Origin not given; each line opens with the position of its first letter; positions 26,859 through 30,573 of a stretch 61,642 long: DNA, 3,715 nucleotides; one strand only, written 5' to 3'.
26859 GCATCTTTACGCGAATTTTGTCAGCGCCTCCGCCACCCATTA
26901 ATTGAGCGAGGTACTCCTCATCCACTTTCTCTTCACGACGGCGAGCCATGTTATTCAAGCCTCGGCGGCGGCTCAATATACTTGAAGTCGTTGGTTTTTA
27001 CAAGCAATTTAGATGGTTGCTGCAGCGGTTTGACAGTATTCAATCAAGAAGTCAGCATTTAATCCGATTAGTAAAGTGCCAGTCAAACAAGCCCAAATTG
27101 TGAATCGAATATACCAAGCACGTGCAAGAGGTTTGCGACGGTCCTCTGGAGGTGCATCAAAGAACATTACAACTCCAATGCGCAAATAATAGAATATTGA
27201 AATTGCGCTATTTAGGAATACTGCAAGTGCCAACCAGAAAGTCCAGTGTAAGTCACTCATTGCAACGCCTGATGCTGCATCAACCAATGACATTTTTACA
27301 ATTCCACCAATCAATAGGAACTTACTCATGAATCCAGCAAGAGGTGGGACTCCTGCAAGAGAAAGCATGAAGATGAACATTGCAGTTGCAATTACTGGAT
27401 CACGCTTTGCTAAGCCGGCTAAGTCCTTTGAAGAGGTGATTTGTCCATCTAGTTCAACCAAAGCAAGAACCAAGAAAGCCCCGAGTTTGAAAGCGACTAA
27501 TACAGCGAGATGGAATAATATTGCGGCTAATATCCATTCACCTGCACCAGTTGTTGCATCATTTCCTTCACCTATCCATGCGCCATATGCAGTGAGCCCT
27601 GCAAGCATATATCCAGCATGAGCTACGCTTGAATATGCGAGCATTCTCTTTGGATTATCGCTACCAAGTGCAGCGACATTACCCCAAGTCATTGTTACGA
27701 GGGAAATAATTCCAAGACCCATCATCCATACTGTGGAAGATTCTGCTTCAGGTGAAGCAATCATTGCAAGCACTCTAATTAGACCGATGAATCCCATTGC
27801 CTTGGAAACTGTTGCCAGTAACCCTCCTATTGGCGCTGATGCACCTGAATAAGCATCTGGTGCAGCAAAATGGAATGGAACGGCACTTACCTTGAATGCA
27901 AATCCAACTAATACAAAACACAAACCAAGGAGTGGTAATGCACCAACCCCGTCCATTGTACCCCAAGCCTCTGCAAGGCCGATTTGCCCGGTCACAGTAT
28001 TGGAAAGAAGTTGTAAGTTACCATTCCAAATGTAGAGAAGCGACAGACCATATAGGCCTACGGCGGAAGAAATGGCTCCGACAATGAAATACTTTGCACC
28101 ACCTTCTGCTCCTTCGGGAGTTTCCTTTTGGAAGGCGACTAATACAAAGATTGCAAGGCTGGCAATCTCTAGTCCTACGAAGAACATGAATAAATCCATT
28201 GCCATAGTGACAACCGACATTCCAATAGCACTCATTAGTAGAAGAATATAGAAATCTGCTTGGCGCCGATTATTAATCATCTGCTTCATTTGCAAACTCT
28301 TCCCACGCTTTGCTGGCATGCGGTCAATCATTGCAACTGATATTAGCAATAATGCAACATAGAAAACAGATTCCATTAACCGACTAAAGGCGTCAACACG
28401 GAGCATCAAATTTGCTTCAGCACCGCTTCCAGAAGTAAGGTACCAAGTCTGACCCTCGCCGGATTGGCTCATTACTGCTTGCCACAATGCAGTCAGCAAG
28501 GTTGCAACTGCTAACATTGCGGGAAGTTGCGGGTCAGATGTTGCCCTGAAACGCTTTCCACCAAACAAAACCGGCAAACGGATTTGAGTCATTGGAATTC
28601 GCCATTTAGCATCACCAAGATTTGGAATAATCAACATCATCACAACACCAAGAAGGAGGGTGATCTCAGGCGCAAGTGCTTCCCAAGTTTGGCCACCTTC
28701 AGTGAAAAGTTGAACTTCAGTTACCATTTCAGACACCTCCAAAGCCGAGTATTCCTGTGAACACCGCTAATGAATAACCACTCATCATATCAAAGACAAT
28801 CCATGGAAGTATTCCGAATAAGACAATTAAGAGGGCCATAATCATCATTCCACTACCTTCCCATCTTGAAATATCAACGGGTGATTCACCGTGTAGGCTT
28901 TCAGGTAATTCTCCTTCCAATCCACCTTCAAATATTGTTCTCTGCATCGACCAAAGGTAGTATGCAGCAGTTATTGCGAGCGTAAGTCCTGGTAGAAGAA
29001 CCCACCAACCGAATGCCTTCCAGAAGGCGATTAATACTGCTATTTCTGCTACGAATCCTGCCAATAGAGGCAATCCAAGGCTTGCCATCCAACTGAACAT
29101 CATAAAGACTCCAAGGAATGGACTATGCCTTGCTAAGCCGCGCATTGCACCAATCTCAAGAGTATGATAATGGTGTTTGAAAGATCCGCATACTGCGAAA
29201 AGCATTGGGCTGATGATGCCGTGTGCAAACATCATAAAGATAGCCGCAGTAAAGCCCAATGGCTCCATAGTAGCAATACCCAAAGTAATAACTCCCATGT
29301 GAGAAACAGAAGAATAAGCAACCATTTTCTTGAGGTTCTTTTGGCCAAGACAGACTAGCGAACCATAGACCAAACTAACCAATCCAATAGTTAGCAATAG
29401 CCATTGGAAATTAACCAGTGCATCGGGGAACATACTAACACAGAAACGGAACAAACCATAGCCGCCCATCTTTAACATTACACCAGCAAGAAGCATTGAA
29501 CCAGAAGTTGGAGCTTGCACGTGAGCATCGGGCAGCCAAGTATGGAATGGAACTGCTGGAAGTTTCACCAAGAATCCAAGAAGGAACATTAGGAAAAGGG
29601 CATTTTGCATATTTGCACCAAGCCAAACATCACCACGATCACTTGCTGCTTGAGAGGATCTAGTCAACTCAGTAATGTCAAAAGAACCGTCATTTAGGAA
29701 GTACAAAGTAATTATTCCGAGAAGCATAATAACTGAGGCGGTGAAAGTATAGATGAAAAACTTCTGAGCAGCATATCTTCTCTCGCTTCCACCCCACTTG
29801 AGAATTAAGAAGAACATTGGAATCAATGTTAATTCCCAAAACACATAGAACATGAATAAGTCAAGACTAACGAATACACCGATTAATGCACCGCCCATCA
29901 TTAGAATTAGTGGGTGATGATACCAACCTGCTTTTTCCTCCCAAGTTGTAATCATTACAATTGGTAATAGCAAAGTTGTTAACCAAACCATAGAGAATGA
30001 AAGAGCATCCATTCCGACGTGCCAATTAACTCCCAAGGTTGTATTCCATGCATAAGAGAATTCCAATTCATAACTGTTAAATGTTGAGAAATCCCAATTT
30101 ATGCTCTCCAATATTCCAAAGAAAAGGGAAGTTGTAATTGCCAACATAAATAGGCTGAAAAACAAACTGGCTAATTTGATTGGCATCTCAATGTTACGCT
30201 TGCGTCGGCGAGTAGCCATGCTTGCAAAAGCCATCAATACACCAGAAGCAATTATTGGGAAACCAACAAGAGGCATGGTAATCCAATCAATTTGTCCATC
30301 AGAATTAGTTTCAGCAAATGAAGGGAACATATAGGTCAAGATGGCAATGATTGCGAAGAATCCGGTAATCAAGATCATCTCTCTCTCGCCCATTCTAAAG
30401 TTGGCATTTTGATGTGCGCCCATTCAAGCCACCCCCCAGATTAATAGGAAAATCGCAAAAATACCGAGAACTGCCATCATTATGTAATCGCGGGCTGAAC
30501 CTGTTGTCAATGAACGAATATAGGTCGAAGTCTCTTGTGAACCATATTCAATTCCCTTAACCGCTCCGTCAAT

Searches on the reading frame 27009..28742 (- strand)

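Call 75: search_protein_families(library=pfam, proteins=[window:27009-28742:-], max_evalue=0.00001)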
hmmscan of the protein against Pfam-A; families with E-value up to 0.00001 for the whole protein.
window:27009-28742:- (577 aa): 1 family
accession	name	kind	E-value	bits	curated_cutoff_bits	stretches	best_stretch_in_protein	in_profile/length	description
PF00361.26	Proton_antipo_M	-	2.5e-52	178.4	21.5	1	181-487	1-281/294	NADH:quinone oxidoreductase/Mrp antiporter, TM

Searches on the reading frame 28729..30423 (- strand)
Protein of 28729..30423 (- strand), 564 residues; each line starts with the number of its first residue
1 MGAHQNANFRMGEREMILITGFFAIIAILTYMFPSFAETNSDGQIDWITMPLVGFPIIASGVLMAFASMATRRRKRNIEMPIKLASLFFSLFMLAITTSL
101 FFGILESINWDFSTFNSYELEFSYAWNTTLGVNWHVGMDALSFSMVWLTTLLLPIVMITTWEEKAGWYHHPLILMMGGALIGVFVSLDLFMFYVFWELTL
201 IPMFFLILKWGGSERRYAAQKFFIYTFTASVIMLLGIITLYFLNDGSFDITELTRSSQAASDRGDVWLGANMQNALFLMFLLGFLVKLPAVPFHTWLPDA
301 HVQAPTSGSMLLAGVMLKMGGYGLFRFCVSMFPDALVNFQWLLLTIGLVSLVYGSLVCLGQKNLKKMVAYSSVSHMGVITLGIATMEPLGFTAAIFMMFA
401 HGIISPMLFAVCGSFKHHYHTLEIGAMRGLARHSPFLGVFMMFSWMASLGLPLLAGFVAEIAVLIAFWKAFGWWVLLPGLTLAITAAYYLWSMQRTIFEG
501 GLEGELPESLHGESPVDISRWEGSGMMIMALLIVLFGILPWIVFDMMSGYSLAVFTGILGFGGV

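Call 75: search_protein_families(library=pfam, proteins=[window:28729-30423:-], max_evalue=0.00001)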
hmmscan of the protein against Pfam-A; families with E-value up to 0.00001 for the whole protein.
window:28729-30423:- (564 aa): 1 family
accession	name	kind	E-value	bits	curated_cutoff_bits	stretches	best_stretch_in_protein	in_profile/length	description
PF00361.26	Proton_antipo_M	-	1e-76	258.4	21.5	1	186-481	1-289/294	NADH:quinone oxidoreductase/Mrp antiporter, TM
